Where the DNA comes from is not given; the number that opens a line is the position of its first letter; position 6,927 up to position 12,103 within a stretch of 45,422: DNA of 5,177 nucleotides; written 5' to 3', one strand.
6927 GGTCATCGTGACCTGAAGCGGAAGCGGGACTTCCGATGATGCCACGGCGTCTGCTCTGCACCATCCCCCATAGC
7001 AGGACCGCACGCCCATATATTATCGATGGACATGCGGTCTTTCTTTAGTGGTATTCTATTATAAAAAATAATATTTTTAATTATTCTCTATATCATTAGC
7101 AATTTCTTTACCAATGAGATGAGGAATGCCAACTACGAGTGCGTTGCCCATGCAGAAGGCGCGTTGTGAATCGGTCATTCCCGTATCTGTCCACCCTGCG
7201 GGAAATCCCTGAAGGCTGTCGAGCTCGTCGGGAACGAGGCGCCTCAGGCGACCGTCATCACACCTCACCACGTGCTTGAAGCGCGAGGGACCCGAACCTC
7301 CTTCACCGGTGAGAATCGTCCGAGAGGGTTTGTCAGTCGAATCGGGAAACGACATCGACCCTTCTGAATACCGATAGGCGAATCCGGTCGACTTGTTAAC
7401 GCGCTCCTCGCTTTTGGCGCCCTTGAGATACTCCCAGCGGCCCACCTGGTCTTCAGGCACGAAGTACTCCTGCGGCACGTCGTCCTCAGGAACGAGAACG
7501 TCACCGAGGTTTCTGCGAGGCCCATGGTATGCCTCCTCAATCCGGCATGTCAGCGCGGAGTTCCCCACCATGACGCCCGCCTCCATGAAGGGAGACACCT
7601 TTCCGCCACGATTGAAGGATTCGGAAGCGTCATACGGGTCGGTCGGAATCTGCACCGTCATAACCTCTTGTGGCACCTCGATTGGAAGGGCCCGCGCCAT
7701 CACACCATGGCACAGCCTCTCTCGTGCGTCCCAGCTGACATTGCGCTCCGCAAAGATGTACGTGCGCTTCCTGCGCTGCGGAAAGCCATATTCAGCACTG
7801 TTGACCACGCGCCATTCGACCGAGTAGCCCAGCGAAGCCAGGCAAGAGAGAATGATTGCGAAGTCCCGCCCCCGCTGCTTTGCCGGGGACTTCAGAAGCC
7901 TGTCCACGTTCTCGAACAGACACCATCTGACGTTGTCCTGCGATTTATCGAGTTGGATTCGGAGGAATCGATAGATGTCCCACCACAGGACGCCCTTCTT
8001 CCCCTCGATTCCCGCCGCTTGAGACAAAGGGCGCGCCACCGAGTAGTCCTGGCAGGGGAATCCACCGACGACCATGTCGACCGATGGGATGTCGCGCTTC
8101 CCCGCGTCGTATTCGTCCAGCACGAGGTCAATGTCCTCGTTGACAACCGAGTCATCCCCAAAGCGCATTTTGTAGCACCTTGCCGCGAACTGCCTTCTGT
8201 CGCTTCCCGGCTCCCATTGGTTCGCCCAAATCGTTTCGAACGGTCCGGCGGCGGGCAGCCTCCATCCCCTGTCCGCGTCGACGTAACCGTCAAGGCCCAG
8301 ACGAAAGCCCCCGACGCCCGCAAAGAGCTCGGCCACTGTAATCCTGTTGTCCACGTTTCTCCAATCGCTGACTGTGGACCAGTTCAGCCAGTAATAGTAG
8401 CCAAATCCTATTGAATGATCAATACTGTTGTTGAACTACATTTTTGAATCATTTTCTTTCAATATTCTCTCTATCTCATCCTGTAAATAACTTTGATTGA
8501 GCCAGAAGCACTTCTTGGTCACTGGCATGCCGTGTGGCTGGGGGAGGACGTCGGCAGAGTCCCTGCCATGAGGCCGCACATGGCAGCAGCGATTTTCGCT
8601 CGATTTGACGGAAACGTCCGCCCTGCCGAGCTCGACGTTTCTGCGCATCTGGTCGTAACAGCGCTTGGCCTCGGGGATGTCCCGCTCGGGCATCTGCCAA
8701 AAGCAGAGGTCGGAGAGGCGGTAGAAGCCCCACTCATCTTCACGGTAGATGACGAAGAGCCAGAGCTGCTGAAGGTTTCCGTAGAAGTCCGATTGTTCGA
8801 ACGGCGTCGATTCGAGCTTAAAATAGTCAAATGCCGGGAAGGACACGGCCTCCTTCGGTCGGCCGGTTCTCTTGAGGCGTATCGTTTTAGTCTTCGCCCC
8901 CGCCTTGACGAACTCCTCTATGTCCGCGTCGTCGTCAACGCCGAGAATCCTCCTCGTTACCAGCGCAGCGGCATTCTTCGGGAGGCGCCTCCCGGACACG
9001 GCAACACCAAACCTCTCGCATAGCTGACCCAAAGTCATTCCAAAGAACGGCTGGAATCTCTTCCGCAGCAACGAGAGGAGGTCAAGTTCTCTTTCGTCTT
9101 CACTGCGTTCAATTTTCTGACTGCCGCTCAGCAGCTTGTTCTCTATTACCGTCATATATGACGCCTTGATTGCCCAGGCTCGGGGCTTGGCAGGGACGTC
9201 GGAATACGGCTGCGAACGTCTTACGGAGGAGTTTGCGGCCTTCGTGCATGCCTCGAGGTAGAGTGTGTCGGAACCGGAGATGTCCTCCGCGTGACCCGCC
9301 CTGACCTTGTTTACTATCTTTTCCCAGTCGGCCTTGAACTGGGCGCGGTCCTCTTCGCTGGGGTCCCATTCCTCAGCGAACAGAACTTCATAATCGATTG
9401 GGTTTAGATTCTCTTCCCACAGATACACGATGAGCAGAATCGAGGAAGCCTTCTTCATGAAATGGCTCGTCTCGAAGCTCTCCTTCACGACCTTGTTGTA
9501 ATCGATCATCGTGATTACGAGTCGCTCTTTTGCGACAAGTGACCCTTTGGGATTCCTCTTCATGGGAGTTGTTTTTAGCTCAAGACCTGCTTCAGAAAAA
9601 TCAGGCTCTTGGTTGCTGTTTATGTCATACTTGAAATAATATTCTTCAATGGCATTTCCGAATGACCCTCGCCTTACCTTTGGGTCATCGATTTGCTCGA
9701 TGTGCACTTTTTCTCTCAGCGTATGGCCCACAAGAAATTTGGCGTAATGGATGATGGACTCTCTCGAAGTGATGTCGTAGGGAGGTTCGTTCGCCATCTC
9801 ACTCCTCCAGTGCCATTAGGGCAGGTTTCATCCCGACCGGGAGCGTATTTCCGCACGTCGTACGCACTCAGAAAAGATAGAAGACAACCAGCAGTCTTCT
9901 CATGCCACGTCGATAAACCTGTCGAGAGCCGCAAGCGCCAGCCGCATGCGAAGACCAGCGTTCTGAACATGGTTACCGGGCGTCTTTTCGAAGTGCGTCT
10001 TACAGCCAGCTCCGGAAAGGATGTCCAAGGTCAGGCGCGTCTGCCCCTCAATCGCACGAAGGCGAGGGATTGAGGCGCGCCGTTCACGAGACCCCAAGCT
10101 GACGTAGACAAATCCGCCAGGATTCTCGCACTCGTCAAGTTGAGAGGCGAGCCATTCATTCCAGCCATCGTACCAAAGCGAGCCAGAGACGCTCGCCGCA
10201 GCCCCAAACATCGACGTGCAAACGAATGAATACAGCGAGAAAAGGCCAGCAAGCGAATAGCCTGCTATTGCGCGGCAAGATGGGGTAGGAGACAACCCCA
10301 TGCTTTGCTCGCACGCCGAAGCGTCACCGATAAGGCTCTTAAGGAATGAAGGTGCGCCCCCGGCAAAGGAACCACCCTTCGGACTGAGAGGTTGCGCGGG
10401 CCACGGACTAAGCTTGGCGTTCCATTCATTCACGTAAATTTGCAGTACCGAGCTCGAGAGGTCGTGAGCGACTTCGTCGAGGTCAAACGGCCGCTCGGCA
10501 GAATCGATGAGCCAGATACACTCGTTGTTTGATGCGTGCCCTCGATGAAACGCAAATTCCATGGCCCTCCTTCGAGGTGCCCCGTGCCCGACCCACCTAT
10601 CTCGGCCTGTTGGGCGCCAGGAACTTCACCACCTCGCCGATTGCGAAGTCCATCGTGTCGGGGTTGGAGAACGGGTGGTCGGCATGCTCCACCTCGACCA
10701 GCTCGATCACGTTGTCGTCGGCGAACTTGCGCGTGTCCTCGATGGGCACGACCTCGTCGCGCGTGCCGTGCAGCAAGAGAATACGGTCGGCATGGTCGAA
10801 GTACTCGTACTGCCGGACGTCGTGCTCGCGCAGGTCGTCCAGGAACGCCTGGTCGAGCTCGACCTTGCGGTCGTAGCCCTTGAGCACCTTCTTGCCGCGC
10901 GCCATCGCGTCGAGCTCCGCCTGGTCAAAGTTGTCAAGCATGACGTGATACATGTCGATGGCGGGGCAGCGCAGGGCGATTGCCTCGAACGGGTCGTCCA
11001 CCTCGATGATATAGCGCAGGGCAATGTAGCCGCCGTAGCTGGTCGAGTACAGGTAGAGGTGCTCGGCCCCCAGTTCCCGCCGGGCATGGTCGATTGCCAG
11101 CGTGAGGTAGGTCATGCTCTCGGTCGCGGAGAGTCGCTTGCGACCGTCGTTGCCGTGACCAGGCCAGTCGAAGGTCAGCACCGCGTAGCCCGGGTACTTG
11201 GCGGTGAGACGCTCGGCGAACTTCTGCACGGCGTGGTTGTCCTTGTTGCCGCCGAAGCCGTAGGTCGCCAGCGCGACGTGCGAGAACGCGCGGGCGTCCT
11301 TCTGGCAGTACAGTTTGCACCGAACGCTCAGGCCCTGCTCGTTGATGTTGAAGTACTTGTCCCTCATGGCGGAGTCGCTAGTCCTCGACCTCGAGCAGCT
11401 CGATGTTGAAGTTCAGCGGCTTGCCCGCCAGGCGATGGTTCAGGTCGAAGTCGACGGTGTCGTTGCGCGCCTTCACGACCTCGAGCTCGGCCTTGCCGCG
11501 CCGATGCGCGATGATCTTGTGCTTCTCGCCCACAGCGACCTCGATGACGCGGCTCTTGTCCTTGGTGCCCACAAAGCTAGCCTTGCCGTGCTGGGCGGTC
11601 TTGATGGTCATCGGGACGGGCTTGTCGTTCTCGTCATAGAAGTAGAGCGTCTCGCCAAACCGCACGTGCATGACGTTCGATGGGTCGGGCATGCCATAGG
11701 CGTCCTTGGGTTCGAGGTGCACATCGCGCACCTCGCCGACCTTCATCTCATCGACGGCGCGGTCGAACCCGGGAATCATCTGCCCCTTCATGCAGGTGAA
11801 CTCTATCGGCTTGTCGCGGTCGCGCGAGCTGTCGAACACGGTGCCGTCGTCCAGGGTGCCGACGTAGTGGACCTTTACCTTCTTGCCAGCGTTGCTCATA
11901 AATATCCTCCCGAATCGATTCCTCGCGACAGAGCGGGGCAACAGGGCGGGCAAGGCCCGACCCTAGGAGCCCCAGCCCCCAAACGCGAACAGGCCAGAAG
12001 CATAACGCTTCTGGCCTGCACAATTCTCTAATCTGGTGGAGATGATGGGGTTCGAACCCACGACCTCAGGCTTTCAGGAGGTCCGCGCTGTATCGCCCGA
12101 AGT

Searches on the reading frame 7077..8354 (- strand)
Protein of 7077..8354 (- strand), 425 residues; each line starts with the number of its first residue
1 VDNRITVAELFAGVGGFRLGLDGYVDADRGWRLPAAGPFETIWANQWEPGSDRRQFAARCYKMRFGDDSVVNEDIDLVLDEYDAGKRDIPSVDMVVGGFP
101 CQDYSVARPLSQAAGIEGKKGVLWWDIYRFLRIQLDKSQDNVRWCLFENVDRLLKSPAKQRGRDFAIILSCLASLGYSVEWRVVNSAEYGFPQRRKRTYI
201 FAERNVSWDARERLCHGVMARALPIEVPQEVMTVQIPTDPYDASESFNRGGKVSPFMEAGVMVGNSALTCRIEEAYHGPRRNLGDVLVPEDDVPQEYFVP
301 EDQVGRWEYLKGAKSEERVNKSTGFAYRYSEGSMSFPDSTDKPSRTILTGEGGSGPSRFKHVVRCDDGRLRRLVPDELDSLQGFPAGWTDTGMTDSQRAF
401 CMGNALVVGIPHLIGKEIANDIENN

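Call 38: search_protein_families(library=pfam, proteins=[window:7077-8354:-], max_evalue=0.001)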
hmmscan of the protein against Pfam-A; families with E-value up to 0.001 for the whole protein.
window:7077-8354:- (425 aa): 1 family
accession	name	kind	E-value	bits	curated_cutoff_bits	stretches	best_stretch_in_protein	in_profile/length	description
PF00145.23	DNA_methylase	-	3.9e-48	165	22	1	6-419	2-323/324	C-5 cytosine-specific DNA methylase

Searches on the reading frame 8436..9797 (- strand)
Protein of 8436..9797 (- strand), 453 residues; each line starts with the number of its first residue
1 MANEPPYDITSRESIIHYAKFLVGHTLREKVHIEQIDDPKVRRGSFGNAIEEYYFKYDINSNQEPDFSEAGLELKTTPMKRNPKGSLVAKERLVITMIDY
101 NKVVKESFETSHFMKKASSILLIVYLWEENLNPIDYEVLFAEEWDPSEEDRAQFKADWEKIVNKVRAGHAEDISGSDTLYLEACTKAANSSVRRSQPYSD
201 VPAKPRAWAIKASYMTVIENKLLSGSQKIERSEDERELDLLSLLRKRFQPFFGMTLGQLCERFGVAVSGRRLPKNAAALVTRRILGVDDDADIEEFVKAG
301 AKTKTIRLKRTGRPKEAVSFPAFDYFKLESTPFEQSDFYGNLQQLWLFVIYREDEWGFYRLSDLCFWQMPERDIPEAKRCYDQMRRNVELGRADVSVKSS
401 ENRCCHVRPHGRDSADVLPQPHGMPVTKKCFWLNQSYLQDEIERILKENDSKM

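Call 38: search_protein_families(library=pfam, proteins=[window:8436-9797:-], max_evalue=0.001)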
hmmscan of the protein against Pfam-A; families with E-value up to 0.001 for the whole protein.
window:8436-9797:- (453 aa): 1 family
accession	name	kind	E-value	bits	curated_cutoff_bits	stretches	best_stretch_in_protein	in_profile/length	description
PF02976.21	MutH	-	3e-38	130.3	23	2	55-157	1-103/103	DNA mismatch repair enzyme MutH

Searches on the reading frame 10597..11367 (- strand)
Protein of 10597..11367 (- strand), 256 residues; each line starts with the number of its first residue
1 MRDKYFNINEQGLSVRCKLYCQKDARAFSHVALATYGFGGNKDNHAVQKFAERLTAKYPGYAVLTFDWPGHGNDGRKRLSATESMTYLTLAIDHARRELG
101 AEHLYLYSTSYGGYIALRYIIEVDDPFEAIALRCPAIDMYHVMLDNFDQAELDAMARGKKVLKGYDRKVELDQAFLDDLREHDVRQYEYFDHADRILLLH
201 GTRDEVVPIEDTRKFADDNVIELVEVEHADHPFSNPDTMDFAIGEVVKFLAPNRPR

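Call 8: search_protein_families(library=pfam, proteins=[window:10597-11367:-], max_evalue=0.1)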
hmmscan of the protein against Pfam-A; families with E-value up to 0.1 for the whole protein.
window:10597-11367:- (256 aa): 8 families
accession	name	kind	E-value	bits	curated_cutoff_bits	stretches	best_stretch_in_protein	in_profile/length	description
PF12146.15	Hydrolase_4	-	1e-15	58.1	27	1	41-143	14-117/239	Serine aminopeptidase, S33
PF00561.26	Abhydrolase_1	-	2.4e-13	50.7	25.8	1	37-166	8-125/245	alpha/beta hydrolase fold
PF12697.13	Abhydrolase_6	-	9.3e-10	40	26.3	1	37-236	6-211/217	Alpha/beta hydrolase family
PF00326.27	Peptidase_S9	-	5.7e-08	32.9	22.6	1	98-217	60-168/213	Prolyl oligopeptidase family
PF05728.18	UPF0227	-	9e-05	22.9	21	1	81-235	38-174/187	Uncharacterised protein family (UPF0227)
PF20408.4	Abhydrolase_11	-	0.00018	21.8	27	0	33-120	6-94/193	Alpha/beta hydrolase domain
PF08386.16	Abhydrolase_4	-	0.01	16.4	21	0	192-235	33-77/103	TAP-like protein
PF05990.18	DUF900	-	0.085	12.7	20.5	0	27-120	17-112/232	Alpha/beta hydrolase of unknown function (DUF900)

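Call 24: find_encoding_contigs(protein=window:10597-11367:-, flank=10000, max_places=10)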
Protein window:10597-11367:- (256 aa): no gene with exactly this product is on record in the collection.

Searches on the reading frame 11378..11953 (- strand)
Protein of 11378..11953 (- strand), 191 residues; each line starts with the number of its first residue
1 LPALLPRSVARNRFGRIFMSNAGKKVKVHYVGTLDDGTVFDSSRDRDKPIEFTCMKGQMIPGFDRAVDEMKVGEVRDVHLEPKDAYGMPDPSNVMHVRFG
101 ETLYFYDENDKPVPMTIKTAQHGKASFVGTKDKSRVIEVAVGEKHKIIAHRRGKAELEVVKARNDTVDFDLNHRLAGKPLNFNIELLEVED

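Call 8: search_protein_families(library=pfam, proteins=[window:11378-11953:-], max_evalue=0.1)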
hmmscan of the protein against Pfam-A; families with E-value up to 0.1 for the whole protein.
window:11378-11953:- (191 aa): 1 family
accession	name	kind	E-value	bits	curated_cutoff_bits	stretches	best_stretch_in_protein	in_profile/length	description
PF00254.34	FKBP_C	-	8e-24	84.2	21.1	1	21-91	6-76/94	FKBP-type peptidyl-prolyl cis-trans isomerase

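Call 23: find_encoding_contigs(protein=window:11378-11899:-, flank=10000, max_places=10)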
Protein window:11378-11899:- (173 aa): no gene with exactly this product is on record in the collection.

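Call 26: find_related_loci(query=window:11378-11899:-, collection=genome_contigs, flank=10000)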
Query window:11378-11899:- (173 aa) in genome_contigs; peptide patterns used: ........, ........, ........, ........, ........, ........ (x = any residue, [..] = any of these).
598 stretches matched a pattern; 492 encode a relative of the query (tblastn E <= 1e-3); the best 80 are kept; 80 distinct loci.
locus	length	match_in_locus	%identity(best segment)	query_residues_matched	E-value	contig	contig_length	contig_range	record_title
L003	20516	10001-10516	83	1-172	4e-96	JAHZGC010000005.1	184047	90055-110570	MAG: Coriobacteriaceae bacterium isolate HRGM_Genome_3029 HRGM_Genome_3029_5, whole genome shotgun sequence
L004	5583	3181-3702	76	1-173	5e-87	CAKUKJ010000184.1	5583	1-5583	MAG: uncultured Coriobacteriales bacterium isolate REFINED_METABAT215_TOP10_CONTIGS_1500_ASSEMBLY_K77_MERGED__Hadza_MoBi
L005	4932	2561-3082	76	1-173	6e-86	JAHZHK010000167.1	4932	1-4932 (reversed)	MAG: Coriobacteriaceae bacterium isolate HRGM_Genome_3264 HRGM_Genome_3264_167, whole genome shotgun sequence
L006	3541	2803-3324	76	1-173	2e-86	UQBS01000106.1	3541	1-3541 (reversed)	uncultured Coriobacteriaceae bacterium isolate UMGS124 genome assembly, contig: NODE_10735_length_3541_cov_15.360585, wh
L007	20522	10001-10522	76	1-173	6e-86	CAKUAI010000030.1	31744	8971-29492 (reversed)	MAG: uncultured Coriobacteriales bacterium isolate REFINED_METABAT215_TOP10_CONTIGS_1500_ASSEMBLY_K77_MERGED__Hadza_PheC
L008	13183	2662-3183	76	1-173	3e-86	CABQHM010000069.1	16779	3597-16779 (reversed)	MAG TPA_asm: uncultured Coriobacteriales bacterium isolate MGYG-HGUT-00585 genome assembly, contig: GUT_GENOME017973_69,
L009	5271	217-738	76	1-173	7e-86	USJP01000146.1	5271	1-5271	uncultured Coriobacteriaceae bacterium isolate UMGS1780 genome assembly, contig: NODE_5694_length_5271_cov_3.379985, who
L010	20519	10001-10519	75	1-173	6e-84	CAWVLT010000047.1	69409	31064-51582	MAG: Coriobacteriia bacterium isolate metabat2_coassembly_bwa.880 MAG genome assembly, contig: k87_3159817, whole genome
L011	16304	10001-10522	74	1-173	2e-83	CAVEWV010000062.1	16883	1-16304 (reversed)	Acutalibacteraceae bacterium isolate G02622-L1_cleanbin_000007 genome assembly, contig: Spades_G02622-L1_contig_1432, wh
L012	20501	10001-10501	74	1-166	2e-80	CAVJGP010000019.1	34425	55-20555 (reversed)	Alistipes onderdonkii isolate H07682-L1_cleanbin_000022 genome assembly, contig: Spades_H07682-L1_contig_871, whole geno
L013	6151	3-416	75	36-173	2e-65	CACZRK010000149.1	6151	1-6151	MAG: uncultured Coriobacteriaceae bacterium isolate RUG12881 genome assembly, contig: RUG12881_asm_149, whole genome sho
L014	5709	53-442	55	1-173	1e-54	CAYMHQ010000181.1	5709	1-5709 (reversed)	MAG TPA_asm: uncultured Coriobacteriaceae bacterium isolate binchicken_co354_328 genome assembly, contig: NODE_16469_len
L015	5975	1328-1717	54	1-172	2e-54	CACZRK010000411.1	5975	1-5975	MAG: uncultured Coriobacteriaceae bacterium isolate RUG12881 genome assembly, contig: RUG12881_asm_411, whole genome sho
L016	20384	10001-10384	54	1-171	1e-52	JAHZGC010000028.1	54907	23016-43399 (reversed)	MAG: Coriobacteriaceae bacterium isolate HRGM_Genome_3029 HRGM_Genome_3029_28, whole genome shotgun sequence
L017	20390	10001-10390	54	1-173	2e-52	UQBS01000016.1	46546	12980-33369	uncultured Coriobacteriaceae bacterium isolate UMGS124 genome assembly, contig: NODE_203_length_46546_cov_13.257512, who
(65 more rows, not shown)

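Call 51: find_homologous_proteins(query=window:11378-11899:-, max_evalue=1e-60)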
Query window:11378-11899:- (173 aa): 20 proteins with E <= 1e-60 among 1933 candidates.
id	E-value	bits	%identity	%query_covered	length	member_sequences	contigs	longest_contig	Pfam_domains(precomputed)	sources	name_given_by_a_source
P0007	2.7e-109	381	98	100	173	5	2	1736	PF00254.35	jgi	jgi:FKBP-type peptidyl-prolyl cis-trans isomerase 2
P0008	2.8e-89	315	82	100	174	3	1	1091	PF00254.35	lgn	-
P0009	3.7e-89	315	83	96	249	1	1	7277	PF00254.35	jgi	jgi:FKBP-type peptidyl-prolyl cis-trans isomerase 2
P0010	2.3e-88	312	80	100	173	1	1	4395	PF00254.35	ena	-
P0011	2.8e-88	312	82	99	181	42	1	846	PF00254.35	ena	-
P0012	1.0e-84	301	79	100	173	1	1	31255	PF00254.35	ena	-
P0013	3.9e-82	292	78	99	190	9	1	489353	PF00254.35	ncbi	-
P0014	8.0e-82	291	76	100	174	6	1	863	PF00254.35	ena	-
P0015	1.4e-81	290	78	99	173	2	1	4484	PF00254.35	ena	-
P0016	1.2e-80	287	76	100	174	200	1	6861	PF00254.35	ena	-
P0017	2.3e-80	286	75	100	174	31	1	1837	PF00254.35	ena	-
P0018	9.2e-80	284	75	100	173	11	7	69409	PF00254.35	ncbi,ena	-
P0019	4.0e-79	282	74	99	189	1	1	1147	PF23322.2,PF00254.35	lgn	-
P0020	4.7e-77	276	74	100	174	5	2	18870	PF00254.35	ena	-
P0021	6.3e-77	275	73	100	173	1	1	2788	PF00254.35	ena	-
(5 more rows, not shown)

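Call 52: list_cluster_members(proteins=[P0007])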
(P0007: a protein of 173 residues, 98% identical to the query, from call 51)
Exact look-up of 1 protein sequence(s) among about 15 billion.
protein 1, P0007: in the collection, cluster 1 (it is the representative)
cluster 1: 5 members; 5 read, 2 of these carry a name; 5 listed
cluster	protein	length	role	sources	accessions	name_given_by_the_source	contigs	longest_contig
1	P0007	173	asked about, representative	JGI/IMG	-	FKBP-type peptidyl-prolyl cis-trans isomerase 2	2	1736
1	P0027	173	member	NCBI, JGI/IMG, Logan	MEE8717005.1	MAG: FKBP-type peptidyl-prolyl cis-trans isomerase [Coriobacteriales bacterium] | FKBP-type peptidyl-prolyl cis-trans isomerase 2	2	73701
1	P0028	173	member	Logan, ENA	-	-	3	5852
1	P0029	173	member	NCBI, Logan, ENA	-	-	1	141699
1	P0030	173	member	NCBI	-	-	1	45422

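Call 53: find_encoding_contigs(protein=P0029, flank=10000, max_places=6)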
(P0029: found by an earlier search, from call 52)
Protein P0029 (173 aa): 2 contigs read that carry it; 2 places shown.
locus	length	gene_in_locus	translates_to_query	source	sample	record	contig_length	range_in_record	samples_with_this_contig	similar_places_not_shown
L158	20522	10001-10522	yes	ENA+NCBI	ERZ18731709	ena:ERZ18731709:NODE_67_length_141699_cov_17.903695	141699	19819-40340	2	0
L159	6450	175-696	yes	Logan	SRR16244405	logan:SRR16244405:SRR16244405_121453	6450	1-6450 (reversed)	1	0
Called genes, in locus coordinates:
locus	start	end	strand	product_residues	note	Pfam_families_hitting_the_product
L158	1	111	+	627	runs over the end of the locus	PF00308:Bac_DnaA, PF08299:Bac_DnaA_C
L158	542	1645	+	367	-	PF00712:DNA_pol3_beta, PF02767:DNA_pol3_beta_2, PF02768:DNA_pol3_beta_3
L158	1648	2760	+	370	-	PF02463:SMC_N, PF13175:AAA_15 (faint), PF13476:AAA_23 (weak)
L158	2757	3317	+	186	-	-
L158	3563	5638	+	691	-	PF02518:HATPase_c, PF00204:DNA_gyraseB, PF01751:Toprim, PF00986:DNA_gyraseB_C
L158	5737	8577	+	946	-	PF00521:DNA_topoisoIV, PF03989:DNA_gyraseA_C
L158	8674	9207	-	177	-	PF02577:BFN_dom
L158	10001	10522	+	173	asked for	PF00254:FKBP_C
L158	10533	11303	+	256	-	PF12697:Abhydrolase_6, PF00561:Abhydrolase_1, PF12146:Hydrolase_4, PF00326:Peptidase_S9 (weak)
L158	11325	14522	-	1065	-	PF13091:PLDc_2, PF09565:RE_NgoFVII (faint), PF00270:DEAD (weak), PF04851:ResIII, PF00271:Helicase_C, PF11907:DUF3427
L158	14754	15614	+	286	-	-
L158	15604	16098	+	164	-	-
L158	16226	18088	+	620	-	PF00009:GTP_EFTU, PF01926:MMR_HSR1 (weak), PF22042:EF-G_D2, PF03144:GTP_EFTU_D2, PF00679:EFG_C, PF21018:BipA_C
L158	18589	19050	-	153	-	-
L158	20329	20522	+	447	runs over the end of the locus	PF00206:Lyase_1, PF10397:ADSL_C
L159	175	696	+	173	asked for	PF00254:FKBP_C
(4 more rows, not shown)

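Call 54: find_encoding_contigs(protein=P0028, flank=10000, max_places=6)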
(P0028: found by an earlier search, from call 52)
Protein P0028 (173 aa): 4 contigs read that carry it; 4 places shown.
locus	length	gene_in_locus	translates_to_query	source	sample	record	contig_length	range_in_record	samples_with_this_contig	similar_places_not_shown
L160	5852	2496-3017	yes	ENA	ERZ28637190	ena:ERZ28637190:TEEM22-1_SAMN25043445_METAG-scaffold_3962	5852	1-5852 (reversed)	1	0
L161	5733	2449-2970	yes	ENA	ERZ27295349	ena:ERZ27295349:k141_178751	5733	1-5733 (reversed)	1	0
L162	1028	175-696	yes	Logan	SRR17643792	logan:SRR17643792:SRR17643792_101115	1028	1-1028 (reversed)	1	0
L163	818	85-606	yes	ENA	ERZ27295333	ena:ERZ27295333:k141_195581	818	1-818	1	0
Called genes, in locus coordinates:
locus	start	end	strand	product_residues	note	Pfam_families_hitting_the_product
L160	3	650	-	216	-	?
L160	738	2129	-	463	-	PF00589:Phage_integrase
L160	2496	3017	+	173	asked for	PF00254:FKBP_C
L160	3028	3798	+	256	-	PF12697:Abhydrolase_6, PF00561:Abhydrolase_1, PF12146:Hydrolase_4, PF00326:Peptidase_S9 (weak)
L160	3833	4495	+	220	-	-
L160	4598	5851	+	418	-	?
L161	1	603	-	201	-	?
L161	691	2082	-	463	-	PF00589:Phage_integrase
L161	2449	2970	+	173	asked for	PF00254:FKBP_C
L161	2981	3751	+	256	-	PF12697:Abhydrolase_6, PF00561:Abhydrolase_1, PF12146:Hydrolase_4, PF00326:Peptidase_S9 (weak)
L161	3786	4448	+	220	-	-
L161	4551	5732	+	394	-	?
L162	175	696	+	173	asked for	PF00254:FKBP_C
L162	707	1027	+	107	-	?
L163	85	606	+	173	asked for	PF00254:FKBP_C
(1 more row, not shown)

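Call 55: find_encoding_contigs(protein=P0007, flank=10000, max_places=6)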
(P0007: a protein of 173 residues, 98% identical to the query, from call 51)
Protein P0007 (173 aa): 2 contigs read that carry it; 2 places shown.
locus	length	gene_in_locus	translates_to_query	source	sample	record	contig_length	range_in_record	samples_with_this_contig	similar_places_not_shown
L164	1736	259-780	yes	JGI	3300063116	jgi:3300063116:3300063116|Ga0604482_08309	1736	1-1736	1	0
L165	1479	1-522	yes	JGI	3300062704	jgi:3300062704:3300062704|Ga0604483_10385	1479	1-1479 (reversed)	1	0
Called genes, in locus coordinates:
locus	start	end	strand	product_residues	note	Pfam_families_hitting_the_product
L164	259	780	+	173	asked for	PF00254:FKBP_C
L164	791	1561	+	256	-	PF12697:Abhydrolase_6, PF00561:Abhydrolase_1, PF12146:Hydrolase_4, PF00326:Peptidase_S9 (weak)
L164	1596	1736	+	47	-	?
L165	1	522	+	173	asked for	PF00254:FKBP_C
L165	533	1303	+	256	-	PF12697:Abhydrolase_6, PF00561:Abhydrolase_1, PF12146:Hydrolase_4, PF00326:Peptidase_S9 (weak)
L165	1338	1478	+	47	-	?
